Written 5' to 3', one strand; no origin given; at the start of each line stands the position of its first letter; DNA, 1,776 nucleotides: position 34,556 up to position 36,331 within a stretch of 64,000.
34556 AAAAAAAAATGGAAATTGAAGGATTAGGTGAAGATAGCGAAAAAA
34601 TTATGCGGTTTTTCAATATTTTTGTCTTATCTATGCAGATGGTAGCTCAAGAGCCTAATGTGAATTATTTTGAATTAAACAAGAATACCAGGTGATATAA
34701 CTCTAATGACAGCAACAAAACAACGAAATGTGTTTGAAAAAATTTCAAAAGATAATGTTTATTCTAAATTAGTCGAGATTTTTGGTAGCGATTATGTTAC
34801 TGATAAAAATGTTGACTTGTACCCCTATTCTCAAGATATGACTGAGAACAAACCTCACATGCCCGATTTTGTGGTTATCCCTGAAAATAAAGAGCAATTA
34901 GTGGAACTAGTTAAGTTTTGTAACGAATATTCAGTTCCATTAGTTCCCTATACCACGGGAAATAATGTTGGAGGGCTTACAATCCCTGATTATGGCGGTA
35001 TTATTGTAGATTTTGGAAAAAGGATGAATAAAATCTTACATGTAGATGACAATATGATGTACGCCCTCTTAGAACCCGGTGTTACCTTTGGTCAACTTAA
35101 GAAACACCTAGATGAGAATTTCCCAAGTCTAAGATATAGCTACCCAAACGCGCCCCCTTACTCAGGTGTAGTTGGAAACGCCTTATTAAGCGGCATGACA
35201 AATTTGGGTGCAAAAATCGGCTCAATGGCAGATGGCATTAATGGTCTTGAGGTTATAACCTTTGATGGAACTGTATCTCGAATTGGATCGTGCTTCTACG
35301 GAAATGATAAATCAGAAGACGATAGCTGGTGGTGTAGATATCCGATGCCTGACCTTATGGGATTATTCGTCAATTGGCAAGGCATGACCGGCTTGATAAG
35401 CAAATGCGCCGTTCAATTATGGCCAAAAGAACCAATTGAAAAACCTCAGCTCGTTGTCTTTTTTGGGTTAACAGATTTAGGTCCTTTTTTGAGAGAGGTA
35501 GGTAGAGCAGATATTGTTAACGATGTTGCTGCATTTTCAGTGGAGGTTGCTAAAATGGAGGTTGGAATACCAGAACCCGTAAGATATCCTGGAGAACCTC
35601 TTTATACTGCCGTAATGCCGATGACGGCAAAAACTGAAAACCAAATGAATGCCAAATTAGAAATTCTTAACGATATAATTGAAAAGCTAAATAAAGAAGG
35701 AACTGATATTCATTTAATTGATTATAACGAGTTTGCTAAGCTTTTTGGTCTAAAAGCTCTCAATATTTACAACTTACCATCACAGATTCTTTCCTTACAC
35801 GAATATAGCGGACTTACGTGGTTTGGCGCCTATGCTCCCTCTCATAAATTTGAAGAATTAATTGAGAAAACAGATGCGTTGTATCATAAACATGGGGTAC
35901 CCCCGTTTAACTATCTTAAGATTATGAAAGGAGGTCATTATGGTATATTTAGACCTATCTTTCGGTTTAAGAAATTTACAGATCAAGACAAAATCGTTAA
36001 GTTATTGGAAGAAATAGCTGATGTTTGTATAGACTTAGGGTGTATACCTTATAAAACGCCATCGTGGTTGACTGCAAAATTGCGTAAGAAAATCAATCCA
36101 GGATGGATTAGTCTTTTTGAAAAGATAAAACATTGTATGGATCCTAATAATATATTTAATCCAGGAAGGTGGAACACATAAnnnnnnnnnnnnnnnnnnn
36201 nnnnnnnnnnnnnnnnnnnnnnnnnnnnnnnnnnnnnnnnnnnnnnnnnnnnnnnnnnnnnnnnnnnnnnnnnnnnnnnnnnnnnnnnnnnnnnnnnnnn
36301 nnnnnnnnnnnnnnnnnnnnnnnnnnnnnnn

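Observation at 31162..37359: Segmentally duplicated [SCP2-like + FAD oxidase] module with FabK/NMO-like reductase and CCG Fe-S partner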

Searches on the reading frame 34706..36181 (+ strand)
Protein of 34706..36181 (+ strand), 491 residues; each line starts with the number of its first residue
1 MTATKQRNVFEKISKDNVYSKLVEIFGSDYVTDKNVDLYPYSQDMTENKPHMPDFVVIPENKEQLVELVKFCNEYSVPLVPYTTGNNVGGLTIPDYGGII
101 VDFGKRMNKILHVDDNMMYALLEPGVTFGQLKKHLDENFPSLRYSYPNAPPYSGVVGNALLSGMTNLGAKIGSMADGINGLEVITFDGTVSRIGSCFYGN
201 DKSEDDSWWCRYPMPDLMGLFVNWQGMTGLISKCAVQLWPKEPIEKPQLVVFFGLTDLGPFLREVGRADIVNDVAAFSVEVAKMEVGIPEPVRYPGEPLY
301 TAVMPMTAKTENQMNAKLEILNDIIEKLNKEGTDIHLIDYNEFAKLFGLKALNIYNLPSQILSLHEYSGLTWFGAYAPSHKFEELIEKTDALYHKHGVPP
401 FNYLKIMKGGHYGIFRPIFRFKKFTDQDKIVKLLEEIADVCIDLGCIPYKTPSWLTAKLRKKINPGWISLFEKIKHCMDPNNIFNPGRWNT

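Call 4: search_protein_families(library=pfam, proteins=[window:34706-36181:+], max_evalue=0.1)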
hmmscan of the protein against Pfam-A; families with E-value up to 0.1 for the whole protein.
window:34706-36181:+ (491 aa): 2 families
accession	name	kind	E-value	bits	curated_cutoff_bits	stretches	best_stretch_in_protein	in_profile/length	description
PF01565.28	FAD_binding_4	-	5.1e-26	91.5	26.4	1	53-193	1-138/139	FAD binding domain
PF02913.24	FAD-oxidase_C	-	1.4e-07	31.9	21.2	1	369-487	127-246/248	FAD linked oxidases, C-terminal domain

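Call 9: search_solved_structures(query=window:34706-36181:+, max_evalue=0.001)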
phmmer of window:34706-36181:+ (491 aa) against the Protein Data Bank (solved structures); distinct sequences matched with E-value up to 0.001: 44.
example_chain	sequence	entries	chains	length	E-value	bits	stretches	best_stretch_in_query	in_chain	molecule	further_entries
1wve_A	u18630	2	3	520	3.1e-30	108.4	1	20-488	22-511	4-cresol dehydrogenase [hydroxylating] flavoprotein subunit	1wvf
1dii_A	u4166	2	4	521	3.1e-30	108.4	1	20-488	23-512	P-CRESOL METHYLHYDROXYLASE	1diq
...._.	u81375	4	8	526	1.3e-25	93.2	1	48-258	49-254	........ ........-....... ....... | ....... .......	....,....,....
9h8p_A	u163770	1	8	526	1.5e-25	92.9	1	48-258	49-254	Probable vanillyl-alcohol oxidase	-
9h8q_A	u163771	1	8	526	1.6e-25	92.9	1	48-258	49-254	Probable vanillyl-alcohol oxidase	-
7ywu_A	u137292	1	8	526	1.6e-25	92.9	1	48-258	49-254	Probable vanillyl-alcohol oxidase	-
8bap_A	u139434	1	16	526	1.6e-25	92.8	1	48-258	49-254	Probable vanillyl-alcohol oxidase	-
9gj0_A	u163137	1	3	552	1.9e-25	92.6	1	48-258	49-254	Probable vanillyl-alcohol oxidase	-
7ywv_A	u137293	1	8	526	2e-25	92.5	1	48-258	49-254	Probable vanillyl-alcohol oxidase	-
8bam_A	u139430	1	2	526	2e-25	92.5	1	48-258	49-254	Probable vanillyl-alcohol oxidase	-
9fge_A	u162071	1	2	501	3.1e-25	91.9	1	25-266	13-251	FAD-binding oxidoreductase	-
9gov_A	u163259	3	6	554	3.4e-25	91.8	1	24-259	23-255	4-Allyl syringol oxidase from Streptomyces cavernae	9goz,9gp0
9ffk_A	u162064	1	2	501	4.2e-25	91.5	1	25-266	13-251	FAD-binding oxidoreductase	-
9h40_A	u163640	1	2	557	5.1e-25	91.2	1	21-241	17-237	p-cresol methylhydroxylase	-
8s7p_A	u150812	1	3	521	3.6e-22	81.8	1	21-259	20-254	Oxidoreductase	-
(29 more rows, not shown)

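Call 11: find_homologous_proteins(query=window:34706-36181:+, max_evalue=1e-10)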
Query window:34706-36181:+ (491 aa): 243 proteins with E <= 1e-10 among 7093 candidates; the best 120 are listed.
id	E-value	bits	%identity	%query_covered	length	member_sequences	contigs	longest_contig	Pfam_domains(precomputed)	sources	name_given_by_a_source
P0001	0.0e+0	1108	95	100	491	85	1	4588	PF01565.29,PF02913.25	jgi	-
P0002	0.0e+0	1089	93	100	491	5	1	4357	PF01565.29,PF02913.25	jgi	jgi:glycolate oxidase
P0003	0.0e+0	1053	89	100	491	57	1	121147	PF01565.29,PF02913.25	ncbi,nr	ncbi:MAG: FAD-binding oxidoreductase [Candidatus Lokiarchaeota archaeon]|nr:FAD-binding oxidoreducta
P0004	1.1e-294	996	83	100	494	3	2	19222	PF01565.29,PF02913.25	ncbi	ncbi:MAG: FAD-binding oxidoreductase [Candidatus Hodarchaeota archaeon]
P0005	1.0e-292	989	82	100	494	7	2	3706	PF01565.29,PF02913.25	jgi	-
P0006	3.4e-290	981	82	100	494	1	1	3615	PF01565.29,PF02913.25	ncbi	ncbi:MAG: FAD-binding oxidoreductase [Promethearchaeota archaeon]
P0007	5.8e-287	970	81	100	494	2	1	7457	PF01565.29,PF02913.25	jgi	jgi:4-cresol dehydrogenase (hydroxylating)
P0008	2.3e-286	968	81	100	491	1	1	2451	PF01565.29,PF02913.25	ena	-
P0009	3.7e-285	964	90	85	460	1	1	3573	PF01565.29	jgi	-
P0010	6.5e-284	960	85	100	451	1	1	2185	PF01565.29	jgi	-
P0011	2.4e-283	958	84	97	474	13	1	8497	PF01565.29,PF02913.25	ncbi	-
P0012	3.8e-283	958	81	100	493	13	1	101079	PF01565.29,PF02913.25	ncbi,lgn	ncbi:MAG: FAD-binding oxidoreductase [Promethearchaeota archaeon]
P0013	2.2e-282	955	83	96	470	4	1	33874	PF01565.29,PF02913.25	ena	-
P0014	3.7e-282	954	83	96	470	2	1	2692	PF01565.29,PF02913.25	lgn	-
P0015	3.9e-282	954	80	100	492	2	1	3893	PF01565.29,PF02913.25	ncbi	ncbi:MAG: FAD-binding oxidoreductase [Candidatus Heimdallarchaeota archaeon]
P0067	4.0e-227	773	66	100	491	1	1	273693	PF01565.29,PF02913.25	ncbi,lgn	-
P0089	4.1e-220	750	63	100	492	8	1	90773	PF01565.29,PF02913.25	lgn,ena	-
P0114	1.8e-206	705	62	100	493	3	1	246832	PF01565.29,PF02913.25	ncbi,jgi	ncbi:MAG: FAD-binding oxidoreductase [Promethearchaeota archaeon]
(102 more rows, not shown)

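Call 12: find_encoding_contigs(protein=P0067, flank=8000, max_places=3)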
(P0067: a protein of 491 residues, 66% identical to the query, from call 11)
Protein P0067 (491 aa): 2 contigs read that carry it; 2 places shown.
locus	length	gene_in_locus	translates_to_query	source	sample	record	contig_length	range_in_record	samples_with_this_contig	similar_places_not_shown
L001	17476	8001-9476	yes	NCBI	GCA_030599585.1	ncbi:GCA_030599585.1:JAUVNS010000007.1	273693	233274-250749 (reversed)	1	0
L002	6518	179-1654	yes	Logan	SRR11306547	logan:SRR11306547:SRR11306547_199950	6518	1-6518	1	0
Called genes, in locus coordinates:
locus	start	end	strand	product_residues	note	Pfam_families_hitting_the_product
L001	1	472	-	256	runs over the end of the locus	PF00142:Fer4_NifH, PF02374:ArsA_ATPase (weak), PF10609:ParA (weak), PF13614:AAA_31, PF01656:CbiA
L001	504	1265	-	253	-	PF03598:CdhC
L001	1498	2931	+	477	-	PF13347:MFS_2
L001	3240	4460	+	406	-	PF13237:Fer4_10 (faint), PF12797:Fer4_2 (faint), PF12837:Fer4_6 (faint), PF14697:Fer4_21 (weak), PF13187:Fer4_9 (weak), PF00037:Fer4 (weak)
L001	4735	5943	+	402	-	PF12797:Fer4_2 (faint), PF13237:Fer4_10 (weak), PF14697:Fer4_21, PF12838:Fer4_7 (weak), PF13187:Fer4_9 (weak), PF25160:LdpA_Fe-S-bd (weak), PF00037:Fer4, PF12837:Fer4_6 (weak)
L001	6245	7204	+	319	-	PF01699:Na_Ca_ex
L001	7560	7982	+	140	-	PF02036:SCP2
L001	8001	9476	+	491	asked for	PF01565:FAD_binding_4, PF02913:FAD-oxidase_C (faint)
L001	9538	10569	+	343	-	PF00478:IMPDH (weak), PF03060:NMO, PF01070:FMN_dh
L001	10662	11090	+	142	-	PF02036:SCP2 (weak)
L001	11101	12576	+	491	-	PF01565:FAD_binding_4, PF02913:FAD-oxidase_C (weak)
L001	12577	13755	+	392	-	PF13183:Fer4_8, PF02754:CCG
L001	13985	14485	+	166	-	PF13248:Zn_ribbon_3, PF13240:Zn_Ribbon_1 (weak)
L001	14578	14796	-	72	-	PF12838:Fer4_7 (faint), PF13183:Fer4_8 (faint), PF13187:Fer4_9, PF13534:Fer4_17 (faint), PF13484:Fer4_16 (faint), PF14697:Fer4_21 (faint), PF13237:Fer4_10, PF00037:Fer4 (weak), +2 more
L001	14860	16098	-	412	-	PF01757:Acyl_transf_3, PF10129:OpgC_C (faint)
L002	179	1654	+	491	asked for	PF01565:FAD_binding_4, PF02913:FAD-oxidase_C (faint)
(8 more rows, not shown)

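Call 13: find_encoding_contigs(protein=P0114, flank=8000, max_places=3)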
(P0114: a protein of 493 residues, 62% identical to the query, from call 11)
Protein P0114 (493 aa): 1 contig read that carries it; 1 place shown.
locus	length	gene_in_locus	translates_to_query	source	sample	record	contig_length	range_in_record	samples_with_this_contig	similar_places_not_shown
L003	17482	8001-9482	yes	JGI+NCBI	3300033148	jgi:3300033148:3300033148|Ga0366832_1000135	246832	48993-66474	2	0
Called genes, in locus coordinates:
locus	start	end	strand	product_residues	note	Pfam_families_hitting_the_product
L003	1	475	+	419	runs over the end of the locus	PF02812:ELFV_dehydrog_N, PF00208:ELFV_dehydrog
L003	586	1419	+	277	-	PF00071:Ras, PF08477:Roc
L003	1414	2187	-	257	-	PF00142:Fer4_NifH, PF01656:CbiA, PF02374:ArsA_ATPase (weak), PF10609:ParA (weak), PF13614:AAA_31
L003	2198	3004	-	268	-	PF03598:CdhC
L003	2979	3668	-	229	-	-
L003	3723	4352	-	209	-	PF02607:B12-binding_2, PF02310:B12-binding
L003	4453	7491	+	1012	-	-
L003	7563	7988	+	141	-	PF02036:SCP2 (weak)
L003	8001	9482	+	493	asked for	PF01565:FAD_binding_4, PF02913:FAD-oxidase_C (weak)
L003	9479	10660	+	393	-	PF13183:Fer4_8, PF02754:CCG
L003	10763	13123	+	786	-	-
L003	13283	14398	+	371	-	PF00491:Arginase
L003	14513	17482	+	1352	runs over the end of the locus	-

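Call 16: search_solved_structures(query=window:34706-36181:+, max_evalue=1e-24, show_alignments=3)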
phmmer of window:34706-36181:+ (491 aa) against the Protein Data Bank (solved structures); distinct sequences matched with E-value up to 1e-24: 14.
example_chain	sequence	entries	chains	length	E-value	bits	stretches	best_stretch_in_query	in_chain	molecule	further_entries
1wve_A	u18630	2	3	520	3.1e-30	108.4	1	20-488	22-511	4-cresol dehydrogenase [hydroxylating] flavoprotein subunit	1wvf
1dii_A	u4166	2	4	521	3.1e-30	108.4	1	20-488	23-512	P-CRESOL METHYLHYDROXYLASE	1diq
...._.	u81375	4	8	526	1.3e-25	93.2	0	48-258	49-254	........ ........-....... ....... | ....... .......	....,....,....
9h8p_A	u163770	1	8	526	1.5e-25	92.9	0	48-258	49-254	Probable vanillyl-alcohol oxidase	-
9h8q_A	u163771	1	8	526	1.6e-25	92.9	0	48-258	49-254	Probable vanillyl-alcohol oxidase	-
7ywu_A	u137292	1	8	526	1.6e-25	92.9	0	48-258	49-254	Probable vanillyl-alcohol oxidase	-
8bap_A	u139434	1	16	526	1.6e-25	92.8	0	48-258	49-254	Probable vanillyl-alcohol oxidase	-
9gj0_A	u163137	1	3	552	1.9e-25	92.6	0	48-258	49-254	Probable vanillyl-alcohol oxidase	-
7ywv_A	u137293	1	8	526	2e-25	92.5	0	48-258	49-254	Probable vanillyl-alcohol oxidase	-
8bam_A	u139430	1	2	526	2e-25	92.5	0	48-258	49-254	Probable vanillyl-alcohol oxidase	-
9fge_A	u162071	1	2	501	3.1e-25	91.9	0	25-266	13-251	FAD-binding oxidoreductase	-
9gov_A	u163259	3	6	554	3.4e-25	91.8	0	24-259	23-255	4-Allyl syringol oxidase from Streptomyces cavernae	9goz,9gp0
9ffk_A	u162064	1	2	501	4.2e-25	91.5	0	25-266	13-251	FAD-binding oxidoreductase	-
9h40_A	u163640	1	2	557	5.1e-25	91.2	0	21-241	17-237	p-cresol methylhydroxylase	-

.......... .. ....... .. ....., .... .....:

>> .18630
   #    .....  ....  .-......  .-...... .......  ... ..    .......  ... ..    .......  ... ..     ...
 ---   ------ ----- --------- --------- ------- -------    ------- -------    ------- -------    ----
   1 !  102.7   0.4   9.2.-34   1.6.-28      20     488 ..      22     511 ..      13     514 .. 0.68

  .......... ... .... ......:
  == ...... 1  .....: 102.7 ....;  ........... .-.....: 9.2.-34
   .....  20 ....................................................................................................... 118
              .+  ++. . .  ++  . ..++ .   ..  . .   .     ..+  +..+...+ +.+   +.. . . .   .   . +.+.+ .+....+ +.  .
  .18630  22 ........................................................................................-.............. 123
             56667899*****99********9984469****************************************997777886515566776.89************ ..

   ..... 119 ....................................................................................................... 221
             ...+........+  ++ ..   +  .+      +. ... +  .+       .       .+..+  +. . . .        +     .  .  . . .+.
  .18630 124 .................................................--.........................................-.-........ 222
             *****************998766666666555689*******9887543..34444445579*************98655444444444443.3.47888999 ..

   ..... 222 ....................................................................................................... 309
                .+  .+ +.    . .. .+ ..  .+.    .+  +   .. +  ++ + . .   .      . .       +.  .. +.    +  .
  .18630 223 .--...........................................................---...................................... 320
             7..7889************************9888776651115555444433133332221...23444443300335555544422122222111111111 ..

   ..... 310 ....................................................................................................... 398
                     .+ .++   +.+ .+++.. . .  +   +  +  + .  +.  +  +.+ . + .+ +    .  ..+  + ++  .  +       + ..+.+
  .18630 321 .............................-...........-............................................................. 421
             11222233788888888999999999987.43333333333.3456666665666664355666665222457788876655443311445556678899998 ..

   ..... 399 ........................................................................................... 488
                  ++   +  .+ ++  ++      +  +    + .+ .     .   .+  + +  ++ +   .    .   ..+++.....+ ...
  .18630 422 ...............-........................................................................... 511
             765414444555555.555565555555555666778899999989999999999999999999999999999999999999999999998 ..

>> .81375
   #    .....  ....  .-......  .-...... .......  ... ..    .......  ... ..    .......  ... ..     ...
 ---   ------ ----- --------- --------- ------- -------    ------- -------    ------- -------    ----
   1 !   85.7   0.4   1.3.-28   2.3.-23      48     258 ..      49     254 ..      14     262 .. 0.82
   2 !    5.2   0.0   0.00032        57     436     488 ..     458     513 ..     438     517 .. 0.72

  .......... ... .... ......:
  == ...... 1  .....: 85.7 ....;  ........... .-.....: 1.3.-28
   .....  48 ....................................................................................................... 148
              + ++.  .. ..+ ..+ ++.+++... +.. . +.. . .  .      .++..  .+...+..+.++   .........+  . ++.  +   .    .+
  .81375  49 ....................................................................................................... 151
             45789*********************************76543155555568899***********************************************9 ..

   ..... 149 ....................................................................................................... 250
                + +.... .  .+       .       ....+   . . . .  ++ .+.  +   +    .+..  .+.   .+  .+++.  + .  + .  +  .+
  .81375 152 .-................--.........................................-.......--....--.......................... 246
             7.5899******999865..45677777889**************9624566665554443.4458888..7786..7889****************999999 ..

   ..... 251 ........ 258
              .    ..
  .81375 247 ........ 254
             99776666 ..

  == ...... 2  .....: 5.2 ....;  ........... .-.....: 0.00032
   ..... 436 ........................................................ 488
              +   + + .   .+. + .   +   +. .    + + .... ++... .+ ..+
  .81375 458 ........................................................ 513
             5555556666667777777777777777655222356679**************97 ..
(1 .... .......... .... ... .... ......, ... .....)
